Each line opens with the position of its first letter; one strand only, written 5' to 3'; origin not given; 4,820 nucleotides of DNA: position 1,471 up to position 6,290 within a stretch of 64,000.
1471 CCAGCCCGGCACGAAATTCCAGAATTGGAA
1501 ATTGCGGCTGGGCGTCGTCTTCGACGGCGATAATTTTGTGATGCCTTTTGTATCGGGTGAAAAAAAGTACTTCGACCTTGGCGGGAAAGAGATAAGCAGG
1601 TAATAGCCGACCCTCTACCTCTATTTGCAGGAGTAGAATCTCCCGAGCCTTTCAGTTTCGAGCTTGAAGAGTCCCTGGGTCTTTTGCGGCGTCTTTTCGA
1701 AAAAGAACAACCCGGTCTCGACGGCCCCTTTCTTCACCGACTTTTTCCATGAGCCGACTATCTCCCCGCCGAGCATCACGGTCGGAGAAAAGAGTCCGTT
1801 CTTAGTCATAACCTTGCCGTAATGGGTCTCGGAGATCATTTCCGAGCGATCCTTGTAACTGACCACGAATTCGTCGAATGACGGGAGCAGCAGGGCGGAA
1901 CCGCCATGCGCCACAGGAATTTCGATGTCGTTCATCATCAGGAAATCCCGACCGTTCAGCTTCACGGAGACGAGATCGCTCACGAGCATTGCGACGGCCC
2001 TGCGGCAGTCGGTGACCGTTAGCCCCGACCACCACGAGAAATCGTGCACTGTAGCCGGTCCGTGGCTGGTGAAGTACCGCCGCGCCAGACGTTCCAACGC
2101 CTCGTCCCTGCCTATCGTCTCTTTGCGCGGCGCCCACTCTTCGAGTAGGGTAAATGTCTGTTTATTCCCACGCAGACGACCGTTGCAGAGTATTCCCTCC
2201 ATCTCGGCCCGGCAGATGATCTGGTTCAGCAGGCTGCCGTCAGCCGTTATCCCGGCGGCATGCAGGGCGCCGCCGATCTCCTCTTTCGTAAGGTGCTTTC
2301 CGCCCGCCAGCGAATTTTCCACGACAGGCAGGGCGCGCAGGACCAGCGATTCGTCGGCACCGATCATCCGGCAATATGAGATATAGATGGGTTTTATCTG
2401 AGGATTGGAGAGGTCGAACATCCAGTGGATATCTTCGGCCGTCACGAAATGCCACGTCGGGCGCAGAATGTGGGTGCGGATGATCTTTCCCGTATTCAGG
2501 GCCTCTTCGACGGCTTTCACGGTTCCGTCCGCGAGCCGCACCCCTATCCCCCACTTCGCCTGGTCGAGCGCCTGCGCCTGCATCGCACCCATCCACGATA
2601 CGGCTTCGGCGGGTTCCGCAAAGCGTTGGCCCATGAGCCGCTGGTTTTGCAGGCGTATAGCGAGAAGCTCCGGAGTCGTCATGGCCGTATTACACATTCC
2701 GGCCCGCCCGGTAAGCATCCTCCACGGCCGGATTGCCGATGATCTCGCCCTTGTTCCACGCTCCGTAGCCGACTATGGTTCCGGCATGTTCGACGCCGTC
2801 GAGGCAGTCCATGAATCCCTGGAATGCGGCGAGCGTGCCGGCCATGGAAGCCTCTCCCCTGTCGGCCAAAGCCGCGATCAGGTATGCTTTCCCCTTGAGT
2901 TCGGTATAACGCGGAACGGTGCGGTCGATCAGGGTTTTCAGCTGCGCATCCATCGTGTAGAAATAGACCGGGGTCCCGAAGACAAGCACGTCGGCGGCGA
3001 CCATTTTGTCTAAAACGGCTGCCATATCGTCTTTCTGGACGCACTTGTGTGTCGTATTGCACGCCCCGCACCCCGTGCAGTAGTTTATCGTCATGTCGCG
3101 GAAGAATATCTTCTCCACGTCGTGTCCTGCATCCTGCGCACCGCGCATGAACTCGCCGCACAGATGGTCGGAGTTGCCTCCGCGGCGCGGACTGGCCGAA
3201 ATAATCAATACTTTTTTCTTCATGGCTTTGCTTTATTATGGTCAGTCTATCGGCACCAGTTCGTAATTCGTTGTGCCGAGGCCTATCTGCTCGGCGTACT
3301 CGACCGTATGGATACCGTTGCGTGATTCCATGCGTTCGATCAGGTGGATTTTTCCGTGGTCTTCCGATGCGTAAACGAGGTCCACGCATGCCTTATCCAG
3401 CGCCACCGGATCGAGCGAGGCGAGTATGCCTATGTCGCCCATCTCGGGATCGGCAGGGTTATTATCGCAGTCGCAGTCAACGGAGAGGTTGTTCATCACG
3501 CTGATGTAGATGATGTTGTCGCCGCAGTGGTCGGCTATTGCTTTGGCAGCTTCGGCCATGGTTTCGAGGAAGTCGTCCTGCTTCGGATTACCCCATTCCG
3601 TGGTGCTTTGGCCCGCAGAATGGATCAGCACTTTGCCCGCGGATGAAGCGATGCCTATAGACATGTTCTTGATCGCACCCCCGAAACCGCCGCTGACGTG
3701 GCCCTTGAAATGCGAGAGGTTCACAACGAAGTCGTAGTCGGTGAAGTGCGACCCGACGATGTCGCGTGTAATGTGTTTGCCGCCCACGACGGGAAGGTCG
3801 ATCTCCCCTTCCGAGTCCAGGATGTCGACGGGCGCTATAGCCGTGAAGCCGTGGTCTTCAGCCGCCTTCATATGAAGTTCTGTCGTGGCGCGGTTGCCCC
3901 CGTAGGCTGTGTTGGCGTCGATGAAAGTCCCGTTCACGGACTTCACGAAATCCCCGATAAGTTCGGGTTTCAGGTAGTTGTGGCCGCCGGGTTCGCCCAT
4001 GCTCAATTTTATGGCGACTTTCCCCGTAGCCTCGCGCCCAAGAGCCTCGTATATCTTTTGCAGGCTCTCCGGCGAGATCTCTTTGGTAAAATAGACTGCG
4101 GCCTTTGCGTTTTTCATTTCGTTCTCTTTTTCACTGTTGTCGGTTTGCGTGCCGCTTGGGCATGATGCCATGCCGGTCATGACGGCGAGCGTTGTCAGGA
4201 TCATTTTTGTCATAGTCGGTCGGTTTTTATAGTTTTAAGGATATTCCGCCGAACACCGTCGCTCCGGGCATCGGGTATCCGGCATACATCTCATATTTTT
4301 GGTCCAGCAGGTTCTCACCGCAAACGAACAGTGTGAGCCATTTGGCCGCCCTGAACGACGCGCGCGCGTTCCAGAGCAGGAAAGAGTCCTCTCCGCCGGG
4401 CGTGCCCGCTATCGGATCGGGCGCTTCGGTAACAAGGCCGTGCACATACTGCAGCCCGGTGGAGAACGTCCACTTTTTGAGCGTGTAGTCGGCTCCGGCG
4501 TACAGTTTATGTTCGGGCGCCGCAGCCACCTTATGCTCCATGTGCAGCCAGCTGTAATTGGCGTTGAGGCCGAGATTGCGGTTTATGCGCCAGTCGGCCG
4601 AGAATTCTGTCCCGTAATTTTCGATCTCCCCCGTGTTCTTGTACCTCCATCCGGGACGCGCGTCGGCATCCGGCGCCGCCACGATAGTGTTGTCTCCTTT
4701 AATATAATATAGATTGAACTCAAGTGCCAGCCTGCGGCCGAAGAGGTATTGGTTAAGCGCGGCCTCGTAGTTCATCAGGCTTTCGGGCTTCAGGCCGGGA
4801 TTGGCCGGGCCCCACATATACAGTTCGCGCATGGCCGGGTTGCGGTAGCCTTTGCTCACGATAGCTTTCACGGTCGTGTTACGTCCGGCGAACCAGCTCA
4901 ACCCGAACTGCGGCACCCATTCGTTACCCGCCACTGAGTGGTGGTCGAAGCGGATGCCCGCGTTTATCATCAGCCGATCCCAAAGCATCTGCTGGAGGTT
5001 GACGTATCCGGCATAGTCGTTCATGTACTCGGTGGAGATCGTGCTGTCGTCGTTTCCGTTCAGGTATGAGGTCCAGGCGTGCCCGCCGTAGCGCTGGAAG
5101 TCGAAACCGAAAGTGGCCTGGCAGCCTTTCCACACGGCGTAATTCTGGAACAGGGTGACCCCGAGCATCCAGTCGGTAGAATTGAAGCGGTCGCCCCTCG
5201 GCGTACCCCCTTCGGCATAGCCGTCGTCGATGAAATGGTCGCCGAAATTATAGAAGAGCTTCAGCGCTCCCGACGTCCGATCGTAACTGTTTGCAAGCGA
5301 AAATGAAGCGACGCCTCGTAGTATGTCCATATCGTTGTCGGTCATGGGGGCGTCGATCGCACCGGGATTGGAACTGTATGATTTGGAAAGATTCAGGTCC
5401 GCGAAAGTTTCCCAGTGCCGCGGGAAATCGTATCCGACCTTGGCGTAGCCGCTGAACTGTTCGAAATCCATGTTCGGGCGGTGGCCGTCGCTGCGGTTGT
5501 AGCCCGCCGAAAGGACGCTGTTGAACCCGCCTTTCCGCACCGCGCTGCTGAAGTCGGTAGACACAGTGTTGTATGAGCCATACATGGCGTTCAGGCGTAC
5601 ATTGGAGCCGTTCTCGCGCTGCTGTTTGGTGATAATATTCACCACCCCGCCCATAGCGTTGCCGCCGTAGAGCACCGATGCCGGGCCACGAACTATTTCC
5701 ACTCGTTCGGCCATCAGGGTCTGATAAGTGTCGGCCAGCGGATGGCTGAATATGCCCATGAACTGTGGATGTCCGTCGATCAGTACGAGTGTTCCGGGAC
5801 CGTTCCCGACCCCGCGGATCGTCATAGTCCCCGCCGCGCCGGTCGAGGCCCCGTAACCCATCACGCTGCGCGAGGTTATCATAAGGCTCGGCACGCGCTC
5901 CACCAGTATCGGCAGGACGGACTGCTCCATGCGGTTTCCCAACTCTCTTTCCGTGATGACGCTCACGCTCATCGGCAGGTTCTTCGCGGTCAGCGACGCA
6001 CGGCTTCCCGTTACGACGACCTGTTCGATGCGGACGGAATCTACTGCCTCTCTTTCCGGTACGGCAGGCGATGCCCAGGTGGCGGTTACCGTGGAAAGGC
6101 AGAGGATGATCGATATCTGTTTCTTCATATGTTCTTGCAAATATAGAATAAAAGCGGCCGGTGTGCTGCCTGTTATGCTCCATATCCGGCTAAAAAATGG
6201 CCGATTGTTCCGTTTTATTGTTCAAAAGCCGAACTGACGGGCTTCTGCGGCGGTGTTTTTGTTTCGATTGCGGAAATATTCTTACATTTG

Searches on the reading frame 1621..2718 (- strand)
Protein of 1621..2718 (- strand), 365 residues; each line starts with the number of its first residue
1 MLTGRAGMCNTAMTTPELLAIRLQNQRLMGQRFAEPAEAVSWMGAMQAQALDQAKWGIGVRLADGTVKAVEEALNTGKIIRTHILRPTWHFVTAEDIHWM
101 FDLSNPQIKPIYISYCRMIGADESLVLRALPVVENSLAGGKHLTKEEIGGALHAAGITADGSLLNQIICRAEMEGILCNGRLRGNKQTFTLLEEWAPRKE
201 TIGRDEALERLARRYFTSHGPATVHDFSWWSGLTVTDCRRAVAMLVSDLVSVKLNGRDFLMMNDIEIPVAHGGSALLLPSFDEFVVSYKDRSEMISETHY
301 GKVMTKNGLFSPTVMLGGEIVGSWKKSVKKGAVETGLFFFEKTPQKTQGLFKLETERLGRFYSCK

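Call 33: search_protein_families(library=pfam, proteins=[window:1621-2718:-], max_evalue=0.0001)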
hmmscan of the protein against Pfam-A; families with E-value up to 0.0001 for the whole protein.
window:1621-2718:- (365 aa): 1 family
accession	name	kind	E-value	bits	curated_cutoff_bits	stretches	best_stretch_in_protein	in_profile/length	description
PF06224.18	AlkZ-like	-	2.7e-64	218.3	25.9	1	40-361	1-329/329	DNA glycosylase AlkZ-like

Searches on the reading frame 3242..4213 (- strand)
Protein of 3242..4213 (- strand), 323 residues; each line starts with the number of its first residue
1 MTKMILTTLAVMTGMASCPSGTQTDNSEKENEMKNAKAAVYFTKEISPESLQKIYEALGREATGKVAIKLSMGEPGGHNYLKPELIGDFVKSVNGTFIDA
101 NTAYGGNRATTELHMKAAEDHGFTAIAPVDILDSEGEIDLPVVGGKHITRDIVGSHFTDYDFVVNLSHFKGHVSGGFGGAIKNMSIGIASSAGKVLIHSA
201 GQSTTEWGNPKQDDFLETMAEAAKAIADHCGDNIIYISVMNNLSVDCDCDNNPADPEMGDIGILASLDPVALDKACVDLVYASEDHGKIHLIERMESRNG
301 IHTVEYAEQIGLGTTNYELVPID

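Call 33: search_protein_families(library=pfam, proteins=[window:3242-4213:-], max_evalue=0.0001)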
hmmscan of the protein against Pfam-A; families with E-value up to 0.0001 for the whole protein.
window:3242-4213:- (323 aa): 1 family
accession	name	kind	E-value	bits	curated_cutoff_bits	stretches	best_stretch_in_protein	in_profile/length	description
PF04015.17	DUF362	-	7.7e-46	157.1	24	1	66-278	1-200/200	Domain of unknown function (DUF362)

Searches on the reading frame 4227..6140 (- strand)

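Call 33: search_protein_families(library=pfam, proteins=[window:4227-6140:-], max_evalue=0.0001)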
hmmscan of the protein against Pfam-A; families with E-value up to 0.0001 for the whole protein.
window:4227-6140:- (637 aa): 3 families
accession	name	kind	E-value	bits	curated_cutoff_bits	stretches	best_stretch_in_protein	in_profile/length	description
PF00593.30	TonB_dep_Rec_b-barrel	-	3.9e-40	139.5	27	1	215-611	10-436/436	TonB dependent receptor-like, beta-barrel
PF07715.20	Plug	-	7.7e-20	71.8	23.9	1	52-166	2-107/107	TonB-dependent Receptor Plug Domain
PF14905.12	OMP_b-brl_3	-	8.6e-07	28.8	27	1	373-561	112-316/408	Outer membrane protein beta-barrel family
